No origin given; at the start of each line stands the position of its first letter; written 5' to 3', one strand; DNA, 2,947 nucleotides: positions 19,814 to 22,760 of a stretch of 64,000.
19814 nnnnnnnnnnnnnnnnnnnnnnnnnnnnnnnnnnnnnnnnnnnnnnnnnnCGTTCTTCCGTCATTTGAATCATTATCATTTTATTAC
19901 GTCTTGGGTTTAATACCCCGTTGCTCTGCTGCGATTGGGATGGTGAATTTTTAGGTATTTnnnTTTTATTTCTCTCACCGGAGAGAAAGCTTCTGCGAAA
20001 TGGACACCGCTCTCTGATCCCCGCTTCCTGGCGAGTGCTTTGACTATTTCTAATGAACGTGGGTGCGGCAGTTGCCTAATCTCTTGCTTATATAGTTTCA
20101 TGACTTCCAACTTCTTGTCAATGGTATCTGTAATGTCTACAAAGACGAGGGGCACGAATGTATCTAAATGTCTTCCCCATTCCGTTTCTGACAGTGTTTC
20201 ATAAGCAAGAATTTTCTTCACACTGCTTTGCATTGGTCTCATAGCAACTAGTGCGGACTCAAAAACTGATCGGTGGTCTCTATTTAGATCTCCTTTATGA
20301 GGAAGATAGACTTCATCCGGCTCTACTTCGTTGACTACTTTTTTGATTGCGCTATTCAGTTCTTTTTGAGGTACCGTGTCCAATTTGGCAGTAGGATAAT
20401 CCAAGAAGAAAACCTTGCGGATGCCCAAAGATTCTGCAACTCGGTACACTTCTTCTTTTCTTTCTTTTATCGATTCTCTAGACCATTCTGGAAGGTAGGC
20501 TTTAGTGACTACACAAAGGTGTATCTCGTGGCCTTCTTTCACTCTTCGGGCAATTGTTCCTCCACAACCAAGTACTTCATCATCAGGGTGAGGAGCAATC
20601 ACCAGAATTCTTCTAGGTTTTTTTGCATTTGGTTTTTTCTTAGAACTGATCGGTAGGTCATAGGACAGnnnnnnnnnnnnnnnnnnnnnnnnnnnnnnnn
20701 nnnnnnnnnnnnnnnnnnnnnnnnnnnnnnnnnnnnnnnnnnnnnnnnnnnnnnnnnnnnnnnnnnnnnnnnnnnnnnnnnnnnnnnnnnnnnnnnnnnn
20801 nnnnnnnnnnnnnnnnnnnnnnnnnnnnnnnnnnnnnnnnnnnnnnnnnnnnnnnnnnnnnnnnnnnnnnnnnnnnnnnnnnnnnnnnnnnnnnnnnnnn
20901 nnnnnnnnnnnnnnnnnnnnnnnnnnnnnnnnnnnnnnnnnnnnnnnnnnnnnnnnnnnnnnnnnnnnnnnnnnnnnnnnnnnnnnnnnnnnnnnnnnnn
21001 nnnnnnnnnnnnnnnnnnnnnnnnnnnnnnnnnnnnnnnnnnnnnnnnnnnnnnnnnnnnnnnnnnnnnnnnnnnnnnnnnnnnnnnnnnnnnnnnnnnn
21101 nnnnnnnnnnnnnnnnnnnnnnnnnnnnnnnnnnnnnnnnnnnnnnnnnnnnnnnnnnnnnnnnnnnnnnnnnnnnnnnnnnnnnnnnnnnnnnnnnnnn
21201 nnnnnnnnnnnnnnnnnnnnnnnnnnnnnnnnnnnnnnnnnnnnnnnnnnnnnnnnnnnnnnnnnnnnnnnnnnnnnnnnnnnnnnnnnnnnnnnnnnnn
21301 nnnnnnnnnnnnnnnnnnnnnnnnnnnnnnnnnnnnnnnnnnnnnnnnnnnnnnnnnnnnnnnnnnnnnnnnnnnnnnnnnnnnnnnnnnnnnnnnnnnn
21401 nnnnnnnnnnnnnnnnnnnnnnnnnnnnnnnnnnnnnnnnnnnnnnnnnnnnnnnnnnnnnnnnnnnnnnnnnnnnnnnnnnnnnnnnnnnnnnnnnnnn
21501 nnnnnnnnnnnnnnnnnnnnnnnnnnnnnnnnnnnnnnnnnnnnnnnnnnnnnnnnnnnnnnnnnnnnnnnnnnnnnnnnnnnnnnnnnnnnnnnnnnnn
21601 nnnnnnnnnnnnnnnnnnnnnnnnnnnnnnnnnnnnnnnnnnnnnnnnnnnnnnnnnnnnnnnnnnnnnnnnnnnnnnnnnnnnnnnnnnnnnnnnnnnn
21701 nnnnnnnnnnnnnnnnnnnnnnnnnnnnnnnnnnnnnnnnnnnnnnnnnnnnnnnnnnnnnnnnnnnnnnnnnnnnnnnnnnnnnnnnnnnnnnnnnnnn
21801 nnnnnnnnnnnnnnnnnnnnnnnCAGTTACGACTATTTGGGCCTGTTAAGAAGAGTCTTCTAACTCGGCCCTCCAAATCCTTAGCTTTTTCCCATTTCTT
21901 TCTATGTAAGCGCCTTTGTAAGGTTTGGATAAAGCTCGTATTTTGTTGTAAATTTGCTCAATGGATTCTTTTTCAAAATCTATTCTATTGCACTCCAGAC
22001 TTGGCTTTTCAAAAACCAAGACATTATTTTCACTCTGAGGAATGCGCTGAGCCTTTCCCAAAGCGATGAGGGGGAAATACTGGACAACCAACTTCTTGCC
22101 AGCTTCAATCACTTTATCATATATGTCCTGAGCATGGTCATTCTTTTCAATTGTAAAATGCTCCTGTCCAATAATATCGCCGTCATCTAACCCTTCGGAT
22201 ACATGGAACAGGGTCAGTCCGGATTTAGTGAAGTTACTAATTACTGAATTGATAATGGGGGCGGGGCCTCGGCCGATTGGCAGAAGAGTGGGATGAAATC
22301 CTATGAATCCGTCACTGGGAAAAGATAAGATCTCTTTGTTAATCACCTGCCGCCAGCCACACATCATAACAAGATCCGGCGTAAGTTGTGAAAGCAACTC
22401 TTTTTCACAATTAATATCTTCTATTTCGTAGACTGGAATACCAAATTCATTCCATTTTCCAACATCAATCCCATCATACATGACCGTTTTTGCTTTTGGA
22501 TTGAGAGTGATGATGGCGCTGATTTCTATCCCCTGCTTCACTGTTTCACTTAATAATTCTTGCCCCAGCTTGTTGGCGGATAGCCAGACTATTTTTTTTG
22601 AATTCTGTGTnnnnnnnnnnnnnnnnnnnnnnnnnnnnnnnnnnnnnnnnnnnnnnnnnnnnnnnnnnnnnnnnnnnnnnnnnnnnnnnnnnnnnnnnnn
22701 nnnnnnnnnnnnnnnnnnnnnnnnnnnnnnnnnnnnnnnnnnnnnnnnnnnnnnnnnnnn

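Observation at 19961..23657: Paired fusions NeuC-deacetylase and NeuB-formyltransferase: built-in acetyl-to-formyl swap on a nonulosonic acid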

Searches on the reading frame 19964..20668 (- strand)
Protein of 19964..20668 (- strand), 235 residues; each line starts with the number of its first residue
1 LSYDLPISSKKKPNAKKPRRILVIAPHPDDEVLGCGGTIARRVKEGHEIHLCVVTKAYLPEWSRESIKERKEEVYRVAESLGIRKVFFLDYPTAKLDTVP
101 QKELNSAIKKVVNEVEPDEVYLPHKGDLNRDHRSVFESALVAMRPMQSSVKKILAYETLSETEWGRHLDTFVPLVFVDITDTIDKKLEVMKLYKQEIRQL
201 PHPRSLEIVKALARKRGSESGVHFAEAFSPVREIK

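Call 27: search_solved_structures(query=window:19964-20668:-, show_alignments=3, max_evalue=0.001)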
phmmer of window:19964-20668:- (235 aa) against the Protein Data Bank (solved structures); distinct sequences matched with E-value up to 0.001: 8.
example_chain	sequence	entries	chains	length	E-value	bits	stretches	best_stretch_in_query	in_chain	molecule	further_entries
8bgn_A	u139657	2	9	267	1.8e-19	73.7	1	16-229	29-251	Diacetylchitobiose deacetylase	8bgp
8bgo_A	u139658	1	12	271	1.9e-19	73.6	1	16-229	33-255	Diacetylchitobiose deacetylase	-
6p2t_A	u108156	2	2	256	3.7e-16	62.8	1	21-232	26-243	N-acetyl-alpha-D-glucosaminyl L-malate deacetylase 1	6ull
1uan_A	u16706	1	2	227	1.4e-15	60.9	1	21-229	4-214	hypothetical protein TT1542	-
3we7_A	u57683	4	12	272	6.9e-15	58.7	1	16-229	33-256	Putative uncharacterized protein PH0499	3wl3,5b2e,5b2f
3wl4_A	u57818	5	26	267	5e-14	55.9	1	18-228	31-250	Uncharacterized protein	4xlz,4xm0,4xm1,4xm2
2ixd_A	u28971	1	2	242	1.8e-12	50.7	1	20-230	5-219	LMBE-RELATED PROTEIN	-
5bmo_A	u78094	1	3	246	0.00036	23.6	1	20-92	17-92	Putative uncharacterized protein LnmX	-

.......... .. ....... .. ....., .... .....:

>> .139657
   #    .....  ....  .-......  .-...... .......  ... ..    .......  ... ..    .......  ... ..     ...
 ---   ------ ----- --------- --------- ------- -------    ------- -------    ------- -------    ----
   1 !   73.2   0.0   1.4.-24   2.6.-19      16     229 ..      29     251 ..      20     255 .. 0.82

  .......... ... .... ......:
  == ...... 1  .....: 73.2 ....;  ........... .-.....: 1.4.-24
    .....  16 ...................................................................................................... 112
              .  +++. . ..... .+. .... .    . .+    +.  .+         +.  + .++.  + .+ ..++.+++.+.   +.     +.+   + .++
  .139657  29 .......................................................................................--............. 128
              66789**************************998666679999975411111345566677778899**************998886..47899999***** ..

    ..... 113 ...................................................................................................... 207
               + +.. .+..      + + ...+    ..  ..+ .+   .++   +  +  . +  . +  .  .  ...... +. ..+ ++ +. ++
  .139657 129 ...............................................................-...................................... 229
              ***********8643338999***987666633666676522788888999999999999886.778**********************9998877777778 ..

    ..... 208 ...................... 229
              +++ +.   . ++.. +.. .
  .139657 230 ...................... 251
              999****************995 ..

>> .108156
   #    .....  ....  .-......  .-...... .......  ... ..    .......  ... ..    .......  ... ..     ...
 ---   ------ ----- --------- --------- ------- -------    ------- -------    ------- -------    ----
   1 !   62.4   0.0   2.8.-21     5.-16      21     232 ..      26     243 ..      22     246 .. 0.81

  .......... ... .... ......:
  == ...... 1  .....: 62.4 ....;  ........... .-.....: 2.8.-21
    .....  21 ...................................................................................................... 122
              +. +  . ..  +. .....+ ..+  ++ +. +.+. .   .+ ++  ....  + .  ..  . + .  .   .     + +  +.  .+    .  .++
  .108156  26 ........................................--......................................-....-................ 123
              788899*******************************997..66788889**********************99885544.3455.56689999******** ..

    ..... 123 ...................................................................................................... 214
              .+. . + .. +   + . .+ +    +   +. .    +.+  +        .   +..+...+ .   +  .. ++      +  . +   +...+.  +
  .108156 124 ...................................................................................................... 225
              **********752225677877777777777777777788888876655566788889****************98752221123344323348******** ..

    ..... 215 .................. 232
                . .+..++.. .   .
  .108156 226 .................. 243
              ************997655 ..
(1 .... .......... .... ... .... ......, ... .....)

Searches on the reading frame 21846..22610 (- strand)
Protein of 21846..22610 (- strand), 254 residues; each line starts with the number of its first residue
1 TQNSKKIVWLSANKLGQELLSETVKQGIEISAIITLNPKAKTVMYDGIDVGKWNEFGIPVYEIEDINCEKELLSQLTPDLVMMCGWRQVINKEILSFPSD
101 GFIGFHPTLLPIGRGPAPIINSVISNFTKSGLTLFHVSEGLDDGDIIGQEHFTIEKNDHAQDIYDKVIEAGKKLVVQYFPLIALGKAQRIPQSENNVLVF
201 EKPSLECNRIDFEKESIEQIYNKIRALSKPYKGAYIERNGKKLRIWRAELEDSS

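Call 26: search_solved_structures(query=window:21846-22610:-, show_alignments=3, max_evalue=0.00001)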
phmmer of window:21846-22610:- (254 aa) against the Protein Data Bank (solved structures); distinct sequences matched with E-value up to 0.00001: 58.
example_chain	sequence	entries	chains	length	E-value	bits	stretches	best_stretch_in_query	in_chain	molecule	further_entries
4iqf_A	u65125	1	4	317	8.7e-29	104.1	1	6-249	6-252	Methionyl-tRNA formyltransferase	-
8gjh_A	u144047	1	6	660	2.1e-25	93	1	13-249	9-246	Bifunctional polymyxin resistance protein ArnA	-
5j63_A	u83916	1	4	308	4.8e-25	91.8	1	22-250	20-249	Bifunctional polymyxin resistance protein ArnA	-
6pih_A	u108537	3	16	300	4.9e-25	91.8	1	23-250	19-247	Bifunctional polymyxin resistance protein ArnA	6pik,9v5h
1yrw_A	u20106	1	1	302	5e-25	91.8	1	23-250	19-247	protein ArnA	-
2bln_A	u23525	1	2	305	5.1e-25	91.8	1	23-250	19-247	PROTEIN YFBG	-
1z7e_A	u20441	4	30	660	3e-24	89.2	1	23-250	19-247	protein ArnA | Bifunctional polymyxin resistance protein ArnA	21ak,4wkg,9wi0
1fmt_A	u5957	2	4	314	1.3e-21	80.6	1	54-253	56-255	METHIONYL-TRNA FMET FORMYLTRANSFERASE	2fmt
1s3i_A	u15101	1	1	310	1.4e-21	80.5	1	6-252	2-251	10-formyltetrahydrofolate dehydrogenase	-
4qpd_A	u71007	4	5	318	7.8e-21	78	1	7-249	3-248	10-formyltetrahydrofolate dehydrogenase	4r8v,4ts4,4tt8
4qpc_A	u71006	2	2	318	8e-21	78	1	7-249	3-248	10-formyltetrahydrofolate dehydrogenase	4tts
2bw0_A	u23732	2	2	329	1.3e-20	77.4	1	4-251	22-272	10-FORMYLTETRAHYDROFOLATE DEHYDROGENASE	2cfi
3q0i_A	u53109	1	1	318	2.6e-20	76.3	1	55-251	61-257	Methionyl-tRNA formyltransferase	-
7rlu_A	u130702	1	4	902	2e-19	73.4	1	6-251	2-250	Cytosolic 10-formyltetrahydrofolate dehydrogenase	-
7rlt_A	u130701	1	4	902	2e-19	73.4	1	6-251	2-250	Cytosolic 10-formyltetrahydrofolate dehydrogenase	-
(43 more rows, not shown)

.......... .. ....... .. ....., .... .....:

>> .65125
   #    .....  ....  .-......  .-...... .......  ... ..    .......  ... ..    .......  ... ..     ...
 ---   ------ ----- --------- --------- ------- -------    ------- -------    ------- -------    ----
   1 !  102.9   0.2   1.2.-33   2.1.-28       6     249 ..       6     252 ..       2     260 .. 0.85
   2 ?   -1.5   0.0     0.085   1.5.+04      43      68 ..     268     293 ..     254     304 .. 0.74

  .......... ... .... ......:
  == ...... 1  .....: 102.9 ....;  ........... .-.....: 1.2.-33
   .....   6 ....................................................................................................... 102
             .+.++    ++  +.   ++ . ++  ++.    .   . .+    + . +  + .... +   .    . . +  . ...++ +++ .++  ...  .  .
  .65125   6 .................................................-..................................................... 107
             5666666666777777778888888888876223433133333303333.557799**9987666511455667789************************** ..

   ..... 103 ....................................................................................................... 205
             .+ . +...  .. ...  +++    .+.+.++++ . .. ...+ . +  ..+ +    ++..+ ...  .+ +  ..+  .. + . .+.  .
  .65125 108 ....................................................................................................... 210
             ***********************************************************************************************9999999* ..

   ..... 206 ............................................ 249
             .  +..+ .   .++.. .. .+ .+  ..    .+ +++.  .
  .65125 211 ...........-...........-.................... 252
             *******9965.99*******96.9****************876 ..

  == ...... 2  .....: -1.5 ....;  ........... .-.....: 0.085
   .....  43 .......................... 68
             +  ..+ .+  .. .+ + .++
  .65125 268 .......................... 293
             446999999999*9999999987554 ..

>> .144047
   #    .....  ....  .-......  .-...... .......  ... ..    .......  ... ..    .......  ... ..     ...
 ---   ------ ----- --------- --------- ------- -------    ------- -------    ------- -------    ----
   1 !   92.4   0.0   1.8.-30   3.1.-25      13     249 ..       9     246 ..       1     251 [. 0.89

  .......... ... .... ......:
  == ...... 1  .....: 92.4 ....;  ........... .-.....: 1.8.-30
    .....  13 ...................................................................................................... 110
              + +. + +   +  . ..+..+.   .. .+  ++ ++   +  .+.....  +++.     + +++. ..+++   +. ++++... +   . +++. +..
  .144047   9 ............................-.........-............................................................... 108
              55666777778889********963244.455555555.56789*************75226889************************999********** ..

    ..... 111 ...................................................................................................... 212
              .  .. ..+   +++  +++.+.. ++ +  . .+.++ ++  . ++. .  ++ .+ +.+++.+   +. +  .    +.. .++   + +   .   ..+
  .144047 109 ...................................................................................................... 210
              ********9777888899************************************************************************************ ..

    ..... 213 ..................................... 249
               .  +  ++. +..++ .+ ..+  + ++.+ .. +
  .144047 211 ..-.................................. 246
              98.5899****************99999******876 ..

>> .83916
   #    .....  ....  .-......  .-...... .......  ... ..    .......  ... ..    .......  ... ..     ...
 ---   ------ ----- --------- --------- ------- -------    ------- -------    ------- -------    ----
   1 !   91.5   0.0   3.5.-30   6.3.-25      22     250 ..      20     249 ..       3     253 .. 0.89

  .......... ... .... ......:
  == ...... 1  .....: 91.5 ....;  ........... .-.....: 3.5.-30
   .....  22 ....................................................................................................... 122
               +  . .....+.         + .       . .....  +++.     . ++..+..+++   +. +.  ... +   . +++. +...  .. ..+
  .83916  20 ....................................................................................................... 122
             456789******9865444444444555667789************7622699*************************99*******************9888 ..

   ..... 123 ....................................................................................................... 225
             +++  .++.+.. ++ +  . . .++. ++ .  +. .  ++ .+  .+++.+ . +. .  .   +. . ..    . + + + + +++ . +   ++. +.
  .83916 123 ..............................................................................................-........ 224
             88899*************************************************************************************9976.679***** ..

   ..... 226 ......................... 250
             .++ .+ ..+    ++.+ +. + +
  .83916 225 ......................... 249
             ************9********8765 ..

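Call 56: search_dna_similar(query=window:21849-22610:-, collection=plasmids, mode=protein, max_evalue=1e-15, max_rows=15)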
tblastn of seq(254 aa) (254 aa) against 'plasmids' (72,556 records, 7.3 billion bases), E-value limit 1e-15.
Records with a match: 252; places in all: 263; records where one place covers at least 80% of the query: 236.
Best place of each record, by identity: <60% 252.
By first word of the organism name: Pantoea 93; Sinorhizobium 76; Ensifer 8; Rhizobium 7; Roseibium 6; Escherichia 5; Klebsiella 5; Labrenzia 4; Mycobacterium 4; Streptomyces 3; and 30 more.
By predicted mobility (MOB-suite, as given by PLSDB): non-mobilizable 161; mobilizable 79; conjugative 12.
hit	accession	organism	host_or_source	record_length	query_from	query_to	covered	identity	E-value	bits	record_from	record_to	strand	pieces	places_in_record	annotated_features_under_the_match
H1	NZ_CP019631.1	Roseibium algicola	Rhodosorus marinus,cell culture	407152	6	249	96%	31.7%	5e-29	122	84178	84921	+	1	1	methionyl-tRNA formyltransferase | sugar transferase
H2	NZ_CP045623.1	Roseibium aggregatum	-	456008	6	249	96%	31.7%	8e-29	121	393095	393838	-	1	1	formyltransferase family protein | sugar transferase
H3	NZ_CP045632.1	Roseibium aggregatum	-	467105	6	249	96%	31.7%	1e-28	120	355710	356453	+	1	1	methionyl-tRNA formyltransferase | sugar transferase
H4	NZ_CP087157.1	Roseibium aggregatum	cell culture,seawater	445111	6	249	96%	31.7%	2e-28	120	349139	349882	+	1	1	methionyl-tRNA formyltransferase | sugar transferase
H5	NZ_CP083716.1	Bacillus velezensis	cell culture,Meju, fermented soybean ...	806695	6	249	96%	31.3%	7e-29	121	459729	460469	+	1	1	fmt: methionyl-tRNA formyltransferase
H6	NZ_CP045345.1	Labrenzia sp. THAF187b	pure culture,Surface of a polyethylene ...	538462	6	249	96%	31.3%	2e-28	120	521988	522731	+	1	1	formyltransferase family protein | sugar transferase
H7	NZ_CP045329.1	Labrenzia sp. THAF191b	pure culture,Surface of a polyethylene ...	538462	6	249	96%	31.3%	2e-28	120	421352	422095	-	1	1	formyltransferase family protein | sugar transferase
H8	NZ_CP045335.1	Labrenzia sp. THAF191a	pure culture,Surface of a polyethylene ...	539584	6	249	96%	31.3%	2e-28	120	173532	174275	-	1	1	formyltransferase family protein | sugar transferase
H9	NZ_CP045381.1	Labrenzia sp. THAF35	pure culture,Surface of a polyethylene ...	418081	6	249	96%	31.3%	4e-28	119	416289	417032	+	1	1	methionyl-tRNA formyltransferase | sugar transferase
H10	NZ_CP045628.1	Roseibium aggregatum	-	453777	6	249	96%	31.3%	4e-28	119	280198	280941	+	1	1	methionyl-tRNA formyltransferase | sugar transferase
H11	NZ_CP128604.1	Roseibium aggregatum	cell culture,marine biofilms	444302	6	249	96%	31.3%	5e-28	119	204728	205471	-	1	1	methionyl-tRNA formyltransferase | sugar transferase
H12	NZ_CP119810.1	Halorussus caseinilyticus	cell culture,coastal saline-alkali land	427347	6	252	97%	30.8%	1e-37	147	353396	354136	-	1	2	methionyl-tRNA formyltransferase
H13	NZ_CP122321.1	Pantoea agglomerans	Gypsophila paniculata,whole organism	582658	1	251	99%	29.9%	3e-25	111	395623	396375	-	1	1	arnA: bifunctional UDP-4-amino-4-deoxy-L-arabinose ... | arnC: undecaprenyl-phosphate 4-deoxy-4-formamido-L-arabinose transferase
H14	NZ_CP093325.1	Bacillus sp. N5-665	whole organism,peat soil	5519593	6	249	96%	30.5%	3e-25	111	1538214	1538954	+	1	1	none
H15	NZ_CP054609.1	Paenibacillus cellulosilyticus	cell culture,soil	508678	6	253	98%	29.9%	5e-29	122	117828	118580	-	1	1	fmt: methionyl-tRNA formyltransferase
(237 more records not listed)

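Call 57: get_annotated_region(hit=H12, flank=9000)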
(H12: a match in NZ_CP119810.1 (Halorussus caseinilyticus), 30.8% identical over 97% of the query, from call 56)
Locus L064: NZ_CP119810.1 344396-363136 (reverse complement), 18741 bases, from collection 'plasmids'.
description: Halorussus caseinilyticus strain DT72 plasmid unnamed1, complete sequence
organism: Halorussus caseinilyticus (NCBI taxid 3034025)
taxonomy: Archaea; Euryarchaeota; Halobacteria; Halobacteriales; Haladaptataceae; Halorussus; Halorussus caseinilyticus
host: -; source: cell culture,coastal saline-alkali land; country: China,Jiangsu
typing (MOB-suite, as given by PLSDB): non-mobilizable
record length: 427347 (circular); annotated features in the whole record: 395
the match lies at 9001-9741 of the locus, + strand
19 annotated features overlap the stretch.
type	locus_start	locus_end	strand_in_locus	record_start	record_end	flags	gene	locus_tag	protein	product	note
CDS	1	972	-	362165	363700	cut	-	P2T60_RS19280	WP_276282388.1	DUF58 domain-containing protein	-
CDS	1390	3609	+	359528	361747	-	-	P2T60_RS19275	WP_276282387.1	hypothetical protein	-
CDS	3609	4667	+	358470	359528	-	-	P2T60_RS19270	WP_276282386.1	DUF1616 domain-containing protein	-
CDS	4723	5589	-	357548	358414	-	-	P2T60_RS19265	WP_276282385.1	class I SAM-dependent methyltransferase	-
CDS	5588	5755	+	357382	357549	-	-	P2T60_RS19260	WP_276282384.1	hypothetical protein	-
CDS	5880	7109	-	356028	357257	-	neuC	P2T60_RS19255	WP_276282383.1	UDP-N-acetylglucosamine 2-epimerase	GO:0006047 - UDP-N-acetylglucosamine metabolic process [Evidence IEA]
CDS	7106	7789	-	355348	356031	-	-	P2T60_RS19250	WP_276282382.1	PIG-L deacetylase family protein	-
CDS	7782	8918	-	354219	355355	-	neuB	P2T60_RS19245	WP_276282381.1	N-acetylneuraminate synthase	GO:0016051 - carbohydrate biosynthetic process [Evidence IEA]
CDS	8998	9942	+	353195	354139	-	-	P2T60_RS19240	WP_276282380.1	methionyl-tRNA formyltransferase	GO:0071951 - conversion of methionyl-tRNA to N-formyl-methionyl-tRNA [Evidence IEA]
CDS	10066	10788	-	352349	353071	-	-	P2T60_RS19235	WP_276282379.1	formyltransferase family protein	GO:0009058 - biosynthetic process [Evidence IEA]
CDS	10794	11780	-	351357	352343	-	-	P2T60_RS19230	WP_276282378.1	Gfo/Idh/MocA family oxidoreductase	-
CDS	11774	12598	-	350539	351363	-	-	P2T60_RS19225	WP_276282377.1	SDR family oxidoreductase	-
CDS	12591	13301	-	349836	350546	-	-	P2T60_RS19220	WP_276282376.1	acylneuraminate cytidylyltransferase family protein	-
CDS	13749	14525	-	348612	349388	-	-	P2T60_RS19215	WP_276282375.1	oxidoreductase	-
CDS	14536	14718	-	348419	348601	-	-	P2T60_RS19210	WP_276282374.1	hypothetical protein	-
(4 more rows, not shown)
